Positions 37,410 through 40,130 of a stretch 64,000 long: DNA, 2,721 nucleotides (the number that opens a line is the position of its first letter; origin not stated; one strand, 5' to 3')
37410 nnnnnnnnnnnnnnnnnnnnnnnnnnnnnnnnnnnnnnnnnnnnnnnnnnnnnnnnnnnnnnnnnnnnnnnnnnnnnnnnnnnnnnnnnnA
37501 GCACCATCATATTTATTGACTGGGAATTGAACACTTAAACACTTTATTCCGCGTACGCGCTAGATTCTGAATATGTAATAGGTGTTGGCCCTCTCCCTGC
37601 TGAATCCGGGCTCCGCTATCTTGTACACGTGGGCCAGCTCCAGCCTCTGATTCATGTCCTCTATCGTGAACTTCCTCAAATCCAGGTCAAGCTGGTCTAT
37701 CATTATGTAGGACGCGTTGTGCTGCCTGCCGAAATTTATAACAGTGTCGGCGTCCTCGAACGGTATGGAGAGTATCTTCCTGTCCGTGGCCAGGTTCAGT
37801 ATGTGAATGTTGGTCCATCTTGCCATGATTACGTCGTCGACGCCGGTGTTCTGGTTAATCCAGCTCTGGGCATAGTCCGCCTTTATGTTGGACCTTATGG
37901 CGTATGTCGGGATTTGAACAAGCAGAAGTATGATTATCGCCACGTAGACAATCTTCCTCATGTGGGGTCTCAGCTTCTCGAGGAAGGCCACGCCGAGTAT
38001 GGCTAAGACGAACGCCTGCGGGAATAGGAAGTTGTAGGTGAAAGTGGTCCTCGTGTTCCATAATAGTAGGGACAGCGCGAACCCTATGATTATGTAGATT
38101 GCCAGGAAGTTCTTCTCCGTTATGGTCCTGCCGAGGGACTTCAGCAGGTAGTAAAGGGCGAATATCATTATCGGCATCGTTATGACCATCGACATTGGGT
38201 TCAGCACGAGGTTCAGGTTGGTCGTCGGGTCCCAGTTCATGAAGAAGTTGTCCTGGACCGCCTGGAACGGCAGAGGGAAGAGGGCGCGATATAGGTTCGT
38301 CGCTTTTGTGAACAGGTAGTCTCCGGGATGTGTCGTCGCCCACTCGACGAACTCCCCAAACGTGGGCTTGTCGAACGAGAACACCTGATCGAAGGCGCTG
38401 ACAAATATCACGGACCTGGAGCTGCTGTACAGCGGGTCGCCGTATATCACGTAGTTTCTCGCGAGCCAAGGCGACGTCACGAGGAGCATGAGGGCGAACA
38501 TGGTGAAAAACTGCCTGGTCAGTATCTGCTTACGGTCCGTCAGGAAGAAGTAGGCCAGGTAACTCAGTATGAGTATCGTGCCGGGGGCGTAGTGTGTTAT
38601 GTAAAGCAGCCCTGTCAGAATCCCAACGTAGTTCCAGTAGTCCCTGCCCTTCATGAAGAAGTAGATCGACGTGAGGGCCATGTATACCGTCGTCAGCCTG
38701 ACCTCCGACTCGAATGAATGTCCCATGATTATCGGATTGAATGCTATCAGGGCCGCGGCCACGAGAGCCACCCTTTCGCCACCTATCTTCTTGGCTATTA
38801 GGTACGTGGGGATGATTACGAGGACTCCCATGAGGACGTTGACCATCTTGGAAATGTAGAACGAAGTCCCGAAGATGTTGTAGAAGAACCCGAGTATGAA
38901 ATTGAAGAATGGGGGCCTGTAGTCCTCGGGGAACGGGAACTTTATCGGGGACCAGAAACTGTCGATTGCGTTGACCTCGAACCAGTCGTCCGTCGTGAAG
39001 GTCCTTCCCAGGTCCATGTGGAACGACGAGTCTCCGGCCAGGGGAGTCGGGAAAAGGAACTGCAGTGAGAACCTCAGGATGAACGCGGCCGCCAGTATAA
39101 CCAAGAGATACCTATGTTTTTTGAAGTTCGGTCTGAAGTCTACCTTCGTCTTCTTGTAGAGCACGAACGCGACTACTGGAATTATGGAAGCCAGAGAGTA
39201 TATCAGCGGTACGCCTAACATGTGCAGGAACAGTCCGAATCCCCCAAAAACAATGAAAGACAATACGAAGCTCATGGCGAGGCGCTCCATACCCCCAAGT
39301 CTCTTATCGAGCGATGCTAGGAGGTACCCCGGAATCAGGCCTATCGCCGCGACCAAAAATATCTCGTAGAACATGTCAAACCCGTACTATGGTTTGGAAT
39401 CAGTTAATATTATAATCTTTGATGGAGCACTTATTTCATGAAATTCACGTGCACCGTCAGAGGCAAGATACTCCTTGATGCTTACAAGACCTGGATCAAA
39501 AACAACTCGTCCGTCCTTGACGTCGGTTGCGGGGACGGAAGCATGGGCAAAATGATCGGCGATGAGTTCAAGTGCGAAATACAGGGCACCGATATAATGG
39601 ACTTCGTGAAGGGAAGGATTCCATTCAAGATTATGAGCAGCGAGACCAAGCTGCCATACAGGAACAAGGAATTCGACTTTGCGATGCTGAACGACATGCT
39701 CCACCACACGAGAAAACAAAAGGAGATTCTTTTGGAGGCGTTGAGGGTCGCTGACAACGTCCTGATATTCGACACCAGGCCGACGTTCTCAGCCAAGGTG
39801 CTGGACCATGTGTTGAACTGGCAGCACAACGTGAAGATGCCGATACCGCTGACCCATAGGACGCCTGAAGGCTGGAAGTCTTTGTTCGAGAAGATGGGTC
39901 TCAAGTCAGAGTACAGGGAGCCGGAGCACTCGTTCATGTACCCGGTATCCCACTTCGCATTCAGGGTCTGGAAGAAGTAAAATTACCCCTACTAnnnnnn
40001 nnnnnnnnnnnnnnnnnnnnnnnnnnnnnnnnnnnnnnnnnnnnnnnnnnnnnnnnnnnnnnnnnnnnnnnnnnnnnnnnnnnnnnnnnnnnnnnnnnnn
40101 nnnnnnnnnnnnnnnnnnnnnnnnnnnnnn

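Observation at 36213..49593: Two diverged copies of an Arn/Gtr-like triad: PMP-type sugar 3-dehydratase + polyprenyl-P GT2 + 600-aa GT-C transferase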

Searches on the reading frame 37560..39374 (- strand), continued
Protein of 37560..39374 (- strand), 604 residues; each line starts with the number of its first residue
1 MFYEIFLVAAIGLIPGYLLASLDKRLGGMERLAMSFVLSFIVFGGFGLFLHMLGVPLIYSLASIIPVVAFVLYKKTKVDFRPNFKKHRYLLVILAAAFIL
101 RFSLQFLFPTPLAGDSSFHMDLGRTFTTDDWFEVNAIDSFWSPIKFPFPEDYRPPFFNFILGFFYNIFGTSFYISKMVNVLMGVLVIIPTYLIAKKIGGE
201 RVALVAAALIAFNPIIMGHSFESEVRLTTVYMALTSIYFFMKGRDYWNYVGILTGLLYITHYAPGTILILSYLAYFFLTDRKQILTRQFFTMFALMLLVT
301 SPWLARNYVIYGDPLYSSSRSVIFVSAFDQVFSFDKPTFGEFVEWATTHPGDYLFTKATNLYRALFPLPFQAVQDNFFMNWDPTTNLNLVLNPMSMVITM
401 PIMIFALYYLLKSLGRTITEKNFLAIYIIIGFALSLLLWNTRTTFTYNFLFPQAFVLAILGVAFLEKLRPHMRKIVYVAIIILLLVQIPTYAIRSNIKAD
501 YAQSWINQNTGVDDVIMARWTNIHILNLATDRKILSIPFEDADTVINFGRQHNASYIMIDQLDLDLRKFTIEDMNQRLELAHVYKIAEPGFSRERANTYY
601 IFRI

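Call 42: fold_search(model_id=the predicted structure, library=pdb)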
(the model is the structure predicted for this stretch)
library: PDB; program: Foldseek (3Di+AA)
matches with E <= 10: 235; with E <= 0.001: 16
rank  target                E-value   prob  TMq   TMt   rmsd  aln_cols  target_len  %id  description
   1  3wak                  6.3e-06  1.00  0.42  0.31  11.9       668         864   15  Crystal structure of the Archaeoglobus fulgidus oligosaccharyltransferase (O29867_ARCFU) in the apo form (released 2013-10-30)
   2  5gmy_A                1.0e-05  1.00  0.44  0.33  10.3       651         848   17  Crystal structure of the Archaeoglobus fulgidus oligosaccharyltransferase (O29867_ARCFU) tethered with an acceptor pep (released 2017-02-01)
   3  3waj                  1.5e-05  1.00  0.38  0.30  15.3       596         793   17  Crystal structure of the Archaeoglobus fulgidus oligosaccharyltransferase (O29867_ARCFU) complex with Zn and sulfate (released 2013-10-30)
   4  9n9j_I                1.7e-05  1.00  0.34  0.31  12.5       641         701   13  Structure of a GRP94 folding intermediate engaged with a CCDC134- and FKBP11-bound secretory translocon (released 2025-11-19)
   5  6s7o_A                2.3e-05  1.00  0.37  0.35  14.8       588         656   14  Cryo-EM structure of human oligosaccharyltransferase complex OST-A (released 2019-12-18)
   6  6ezn_F                3.4e-05  1.00  0.38  0.36  13.0       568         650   12  Cryo-EM structure of the yeast oligosaccharyltransferase (OST) complex (released 2018-01-17)
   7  8b6l_I                4.6e-05  1.00  0.40  0.36  15.2       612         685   12  Subtomogram average of the human Sec61-TRAP-OSTA-translocon (released 2022-12-07)
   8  7zlh_A                5.0e-05  1.00  0.39  0.37  13.1       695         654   10  Cryo-EM structure of C-mannosyltransferase CeDPY19, in apo state, bound to CMT2-Fab and anti-Fab nanobody (released 2023-01-11)
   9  7oci_F                5.5e-05  1.00  0.42  0.40  13.3       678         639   10  Cryo-EM structure of yeast Ost6p containing oligosaccharyltransferase complex (released 2022-02-16)
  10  6ftg_5                6.2e-05  1.00  0.40  0.38  12.8       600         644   14  Subtomogram average of OST-containing ribosome-translocon complexes from canine rough microsomal membranes (released 2018-03-21)
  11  5ezm                  7.4e-05  1.00  0.44  0.49  10.8       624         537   12  Crystal Structure of ArnT from Cupriavidus metallidurans in the apo state (released 2016-02-17)
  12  5f15                  1.9e-04  1.00  0.43  0.47  10.7       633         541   12  Crystal Structure of ArnT from Cupriavidus metallidurans bound to Undecaprenyl phosphate (released 2016-02-17)
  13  9i5k_A                2.2e-04  1.00  0.39  0.46  10.8       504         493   12  Structure of the Chaetomium thermophilum Pmt4 homodimer (C2 symmetry) (released 2025-12-24)
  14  8age_A                2.8e-04  1.00  0.40  0.38  12.0       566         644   11  Structure of yeast oligosaccharylransferase complex with acceptor peptide bound (released 2022-12-07)
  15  6c26_A                3.8e-04  1.00  0.41  0.39  13.2       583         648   12  The Cryo-EM structure of a eukaryotic oligosaccharyl transferase complex (released 2018-01-31)
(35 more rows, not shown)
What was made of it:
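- On GT-C fold glycosyltransferases (PMT_2 / GT39 / ArnT-like): Foldseek E values of 6e-6 to 7e-4 to AglB, STT3, DPY19, ArnT, Pmt4 and ALG12, with TM 0.38-0.51 (call 42).
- Closest known: Bacterial three-component glycosylation systems. Same: ArnT is among the fold hits for GT-C A (call 42).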

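Call 47: find_encoding_contigs(protein=P0009, flank=10000, max_places=2)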
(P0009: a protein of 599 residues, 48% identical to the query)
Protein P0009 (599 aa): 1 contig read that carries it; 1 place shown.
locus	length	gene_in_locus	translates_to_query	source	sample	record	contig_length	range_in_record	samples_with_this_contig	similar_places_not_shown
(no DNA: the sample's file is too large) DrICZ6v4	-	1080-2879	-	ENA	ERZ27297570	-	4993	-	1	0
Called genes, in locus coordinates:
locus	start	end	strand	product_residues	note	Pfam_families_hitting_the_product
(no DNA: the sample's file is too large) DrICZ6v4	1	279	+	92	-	?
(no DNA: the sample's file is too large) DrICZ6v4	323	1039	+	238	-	PF00535:Glycos_transf_2, PF13641:Glyco_tranf_2_3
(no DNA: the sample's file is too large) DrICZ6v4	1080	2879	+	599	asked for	PF13231:PMT_2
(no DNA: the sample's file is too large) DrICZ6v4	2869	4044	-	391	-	PF13439:Glyco_transf_4, PF13579:Glyco_trans_4_4 (weak), PF20706:GT4-conflict (weak), PF00534:Glycos_transf_1, PF13692:Glyco_trans_1_4, PF13524:Glyco_trans_1_2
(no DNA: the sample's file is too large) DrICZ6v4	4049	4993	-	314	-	?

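Call 48: find_encoding_contigs(protein=P0002, flank=10000, max_places=2)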
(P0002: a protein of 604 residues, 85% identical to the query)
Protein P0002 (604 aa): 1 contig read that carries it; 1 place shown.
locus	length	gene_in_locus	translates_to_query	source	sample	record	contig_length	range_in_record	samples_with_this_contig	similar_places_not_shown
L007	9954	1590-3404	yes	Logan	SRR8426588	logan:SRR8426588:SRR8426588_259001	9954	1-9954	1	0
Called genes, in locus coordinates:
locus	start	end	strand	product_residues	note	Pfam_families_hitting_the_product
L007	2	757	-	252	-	?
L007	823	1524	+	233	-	PF00535:Glycos_transf_2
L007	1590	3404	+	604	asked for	PF13231:PMT_2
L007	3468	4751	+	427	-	PF01041:DegT_DnrJ_EryC1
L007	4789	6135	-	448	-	PF13231:PMT_2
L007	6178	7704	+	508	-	PF01943:Polysacc_synt, PF01554:MatE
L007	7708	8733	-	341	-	PF00953:Glycos_transf_4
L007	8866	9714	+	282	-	PF01370:Epimerase, PF01073:3Beta_HSD, PF04321:RmlD_sub_bind, PF02719:Polysacc_synt_2, PF07993:NAD_binding_4, PF16363:GDP_Man_Dehyd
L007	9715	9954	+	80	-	?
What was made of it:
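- In L007 the genes GT2 A, GT-C A and DegT A are co-directional with gaps of about 65 nt (call 48).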

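Call 50: search_protein_representatives(alignment_id=A1)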
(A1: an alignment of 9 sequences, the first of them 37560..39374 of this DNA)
Query: 9 sequences, 600 profile positions. Proteins with E-value up to 0.001 (for the whole library): 9251; up to 1e-10: 567; up to 1e-30: 31. The best 150 are listed.
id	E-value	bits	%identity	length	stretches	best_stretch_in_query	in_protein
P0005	0.0e+00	1035.3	-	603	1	1-600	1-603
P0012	3.6e-207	706.0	-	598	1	1-600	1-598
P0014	4.8e-161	553.7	-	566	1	1-579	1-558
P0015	1.8e-91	323.9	-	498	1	85-561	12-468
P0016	1.9e-81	290.8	-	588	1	2-577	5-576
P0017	7.6e-79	282.2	-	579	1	5-578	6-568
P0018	1.4e-76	274.8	-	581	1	3-577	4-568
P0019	2.5e-76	273.9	-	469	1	105-570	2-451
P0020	1.1e-74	268.5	-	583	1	2-579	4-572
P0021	2.2e-74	267.5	-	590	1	1-578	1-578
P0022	4.9e-74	266.3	-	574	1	5-576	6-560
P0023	1.0e-71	258.7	-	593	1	3-571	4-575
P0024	6.7e-71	256.0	-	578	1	3-577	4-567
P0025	9.8e-71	255.4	-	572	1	6-575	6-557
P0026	3.3e-70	253.7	-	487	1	83-559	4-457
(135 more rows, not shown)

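Call 51: find_encoding_contigs(protein=P0014, flank=10000, max_places=2)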
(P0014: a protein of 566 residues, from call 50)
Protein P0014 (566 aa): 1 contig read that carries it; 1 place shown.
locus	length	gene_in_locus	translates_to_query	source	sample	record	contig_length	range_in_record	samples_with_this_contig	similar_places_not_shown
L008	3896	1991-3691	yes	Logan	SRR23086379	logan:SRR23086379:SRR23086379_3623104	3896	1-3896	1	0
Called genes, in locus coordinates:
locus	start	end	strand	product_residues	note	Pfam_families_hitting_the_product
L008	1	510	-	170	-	?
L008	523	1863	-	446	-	PF01943:Polysacc_synt (weak), PF13440:Polysacc_synt_3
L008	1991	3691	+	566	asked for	PF13231:PMT_2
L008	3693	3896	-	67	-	?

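Call 52: find_encoding_contigs(protein=P0016, flank=10000, max_places=2)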
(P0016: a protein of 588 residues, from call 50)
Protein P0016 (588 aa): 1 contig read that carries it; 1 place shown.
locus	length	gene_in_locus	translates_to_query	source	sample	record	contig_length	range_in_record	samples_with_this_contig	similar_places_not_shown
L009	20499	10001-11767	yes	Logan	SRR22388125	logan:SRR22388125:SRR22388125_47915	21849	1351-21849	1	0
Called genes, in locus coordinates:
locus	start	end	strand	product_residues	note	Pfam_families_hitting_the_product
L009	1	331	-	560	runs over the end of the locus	?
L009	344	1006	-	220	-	PF03141:Methyltransf_29, PF13489:Methyltransf_23, PF01209:Ubie_methyltran, PF05219:DREV, PF07021:MetW, PF13847:Methyltransf_31, PF08241:Methyltransf_11, PF08242:Methyltransf_12, +5 more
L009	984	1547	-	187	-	PF00702:Hydrolase, PF08645:PNK3P, PF13419:HAD_2, PF13242:Hydrolase_like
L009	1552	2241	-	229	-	PF00923:TAL_FSA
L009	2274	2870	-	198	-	PF13580:SIS_2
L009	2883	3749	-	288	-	PF00106:adh_short, PF01370:Epimerase, PF08659:KR, PF23441:SDR (weak), PF13460:NAD_binding_10 (weak), PF13561:adh_short_C2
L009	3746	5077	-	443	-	PF03721:UDPG_MGDP_dh_N, PF00984:UDPG_MGDP_dh, PF03720:UDPG_MGDP_dh_C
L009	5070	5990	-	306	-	PF01408:GFO_IDH_MocA, PF22725:GFO_IDH_MocA_C3, PF02894:GFO_IDH_MocA_C (weak)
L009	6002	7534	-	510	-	PF01467:CTP_transf_like, PF00294:PfkB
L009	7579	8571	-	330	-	PF01073:3Beta_HSD, PF01370:Epimerase, PF02719:Polysacc_synt_2, PF04321:RmlD_sub_bind, PF05368:NmrA, PF07993:NAD_binding_4, PF13460:NAD_binding_10, PF16363:GDP_Man_Dehyd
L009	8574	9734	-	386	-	-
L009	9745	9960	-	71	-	-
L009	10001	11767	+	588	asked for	PF13231:PMT_2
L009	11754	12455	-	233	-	PF00535:Glycos_transf_2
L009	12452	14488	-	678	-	PF10034:Dpy19 (weak)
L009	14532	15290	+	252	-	PF13641:Glyco_tranf_2_3, PF00535:Glycos_transf_2, PF10111:Glyco_tranf_2_2 (weak)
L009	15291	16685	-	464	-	PF02310:B12-binding, PF04055:Radical_SAM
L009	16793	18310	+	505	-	PF13231:PMT_2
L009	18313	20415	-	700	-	PF13231:PMT_2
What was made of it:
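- Distant dyads have no DegT at all (L009; call 52).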

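Call 53: list_cluster_members(proteins=[window:37560-39374:-, window:36213-37496:-, window:48877-49593:-])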
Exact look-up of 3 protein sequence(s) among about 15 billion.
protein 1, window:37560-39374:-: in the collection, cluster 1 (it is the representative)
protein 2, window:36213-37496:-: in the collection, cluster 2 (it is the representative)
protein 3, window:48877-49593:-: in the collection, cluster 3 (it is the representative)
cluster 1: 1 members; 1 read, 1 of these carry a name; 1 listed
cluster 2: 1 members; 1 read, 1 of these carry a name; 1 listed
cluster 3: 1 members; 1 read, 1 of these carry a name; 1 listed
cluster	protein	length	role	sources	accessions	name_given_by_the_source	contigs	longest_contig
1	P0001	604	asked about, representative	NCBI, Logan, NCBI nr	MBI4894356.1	MAG: glycosyltransferase family 39 protein [Candidatus Aenigmarchaeota archaeon] | glycosyltransferase family 39 protein [Candidatus Aenigmarchaeota archaeon]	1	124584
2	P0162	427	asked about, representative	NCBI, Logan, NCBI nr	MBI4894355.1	MAG: DegT/DnrJ/EryC1/StrS family aminotransferase [Candidatus Aenigmarchaeota archaeon] | DegT/DnrJ/EryC1/StrS family aminotransferase [Candidatus Aenigmarchaeota archaeon]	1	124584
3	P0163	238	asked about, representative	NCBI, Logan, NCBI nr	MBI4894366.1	MAG: glycosyltransferase family 2 protein [Candidatus Aenigmarchaeota archaeon] | glycosyltransferase family 2 protein [Candidatus Aenigmarchaeota archaeon]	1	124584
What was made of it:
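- NCBI annotates them generically as 'DegT/DnrJ/EryC1/StrS family aminotransferase' (call 53).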

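Call 60: find_encoding_contigs(protein=P0021, flank=10000, max_places=2)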
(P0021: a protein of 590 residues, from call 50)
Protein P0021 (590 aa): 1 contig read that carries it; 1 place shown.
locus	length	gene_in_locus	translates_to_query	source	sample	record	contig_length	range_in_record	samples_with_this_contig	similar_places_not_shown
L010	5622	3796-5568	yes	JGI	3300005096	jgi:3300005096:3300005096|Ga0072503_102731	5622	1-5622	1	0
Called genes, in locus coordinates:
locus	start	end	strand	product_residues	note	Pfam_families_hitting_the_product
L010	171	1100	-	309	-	PF10096:DUF2334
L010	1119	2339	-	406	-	PF13439:Glyco_transf_4, PF13579:Glyco_trans_4_4, PF00982:Glyco_transf_20 (faint), PF20706:GT4-conflict (weak), PF00534:Glycos_transf_1, PF13692:Glyco_trans_1_4, PF13524:Glyco_trans_1_2 (weak)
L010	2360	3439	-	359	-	PF00534:Glycos_transf_1, PF13692:Glyco_trans_1_4, PF13524:Glyco_trans_1_2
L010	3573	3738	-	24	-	-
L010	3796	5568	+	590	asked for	PF13231:PMT_2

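Call 61: find_encoding_contigs(protein=P0017, flank=10000, max_places=2)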
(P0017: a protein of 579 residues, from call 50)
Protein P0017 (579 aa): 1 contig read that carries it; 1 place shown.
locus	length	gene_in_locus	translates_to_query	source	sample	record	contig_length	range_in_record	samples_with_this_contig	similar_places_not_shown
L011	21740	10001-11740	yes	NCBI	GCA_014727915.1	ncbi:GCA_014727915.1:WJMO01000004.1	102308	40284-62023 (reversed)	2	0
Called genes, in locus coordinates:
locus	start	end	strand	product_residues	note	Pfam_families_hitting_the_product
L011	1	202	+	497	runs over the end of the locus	-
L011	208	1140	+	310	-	PF01073:3Beta_HSD, PF01370:Epimerase, PF02719:Polysacc_synt_2, PF04321:RmlD_sub_bind, PF07993:NAD_binding_4 (faint), PF13460:NAD_binding_10 (weak), PF16363:GDP_Man_Dehyd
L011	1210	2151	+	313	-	PF00106:adh_short (faint), PF01073:3Beta_HSD, PF01370:Epimerase, PF02719:Polysacc_synt_2, PF04321:RmlD_sub_bind, PF07993:NAD_binding_4, PF13460:NAD_binding_10 (faint), PF16363:GDP_Man_Dehyd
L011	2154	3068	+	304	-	PF13489:Methyltransf_23, PF13649:Methyltransf_25, PF13847:Methyltransf_31, PF08241:Methyltransf_11, PF08242:Methyltransf_12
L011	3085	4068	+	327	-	PF00535:Glycos_transf_2, PF13641:Glyco_tranf_2_3 (weak)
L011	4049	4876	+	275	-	PF13292:DXP_synthase_N (weak), PF00456:Transketolase_N, PF09364:XFP_N (faint), PF00676:E1_dh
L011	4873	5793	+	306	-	PF02779:Transket_pyr, PF02780:Transketolase_C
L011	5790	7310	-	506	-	PF09594:GT87 (weak), PF13231:PMT_2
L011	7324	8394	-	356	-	PF01370:Epimerase, PF02719:Polysacc_synt_2, PF04321:RmlD_sub_bind (weak), PF16363:GDP_Man_Dehyd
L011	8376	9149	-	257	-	PF00483:NTP_transferase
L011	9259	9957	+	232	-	PF00535:Glycos_transf_2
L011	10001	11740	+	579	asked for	PF13231:PMT_2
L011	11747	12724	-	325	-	PF01370:Epimerase, PF04321:RmlD_sub_bind, PF16363:GDP_Man_Dehyd, PF07993:NAD_binding_4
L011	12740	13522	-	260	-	PF00535:Glycos_transf_2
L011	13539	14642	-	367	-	PF01041:DegT_DnrJ_EryC1, PF00155:Aminotran_1_2, PF01053:Cys_Met_Meta_PP (weak)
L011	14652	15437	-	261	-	PF00551:Formyl_trans_N, PF02911:Formyl_trans_C (weak)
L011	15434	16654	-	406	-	PF03721:UDPG_MGDP_dh_N, PF00984:UDPG_MGDP_dh, PF03720:UDPG_MGDP_dh_C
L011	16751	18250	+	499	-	PF02310:B12-binding, PF04055:Radical_SAM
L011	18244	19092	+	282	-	PF00535:Glycos_transf_2, PF10111:Glyco_tranf_2_2, PF13506:Glyco_transf_21 (weak), PF13641:Glyco_tranf_2_3, PF13632:Glyco_trans_2_3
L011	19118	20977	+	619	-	PF13522:GATase_6, PF13537:GATase_7, PF00733:Asn_synthase, PF06508:QueC (weak)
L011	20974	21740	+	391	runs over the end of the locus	PF13477:Glyco_trans_4_2, PF13439:Glyco_transf_4, PF13579:Glyco_trans_4_4, PF20706:GT4-conflict (weak), PF00534:Glycos_transf_1, PF13692:Glyco_trans_1_4, PF13524:Glyco_trans_1_2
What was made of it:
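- In L011 an Arn-like cassette sits beside a dyad of the same family (call 61).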

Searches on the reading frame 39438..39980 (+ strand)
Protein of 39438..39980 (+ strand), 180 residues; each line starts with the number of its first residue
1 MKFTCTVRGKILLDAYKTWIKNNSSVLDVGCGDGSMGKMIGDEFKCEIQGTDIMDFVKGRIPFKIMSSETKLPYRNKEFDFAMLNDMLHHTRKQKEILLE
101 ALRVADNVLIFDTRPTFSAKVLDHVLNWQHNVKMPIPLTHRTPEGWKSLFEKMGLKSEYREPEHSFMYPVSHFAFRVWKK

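Call 22: search_protein_families(library=pfam, proteins=[window:39438-39980:+], max_evalue=0.0001)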
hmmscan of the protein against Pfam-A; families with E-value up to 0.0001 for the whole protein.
window:39438-39980:+ (180 aa): 5 families
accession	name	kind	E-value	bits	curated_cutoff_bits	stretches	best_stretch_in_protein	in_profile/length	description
PF13489.12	Methyltransf_23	-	4.1e-11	43.3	27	1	18-156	18-160/164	Methyltransferase domain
PF07021.18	MetW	-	4.5e-11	43.2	21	1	17-146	8-137/193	Methionine biosynthesis protein MetW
PF08241.18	Methyltransf_11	-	5.7e-08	33.7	21.2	1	27-105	1-87/95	Methyltransferase domain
PF13649.12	Methyltransf_25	-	5.2e-07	30.7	27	1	26-104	1-92/97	Methyltransferase domain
PF13847.12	Methyltransf_31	-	2e-06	28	27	0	20-151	1-142/145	Methyltransferase domain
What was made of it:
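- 39438..39980 (+): 180-aa SAM methyltransferase (MetW/Methyltransf_23-like), inserted between GT-C A and GT2 A. Pfam (call 22).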
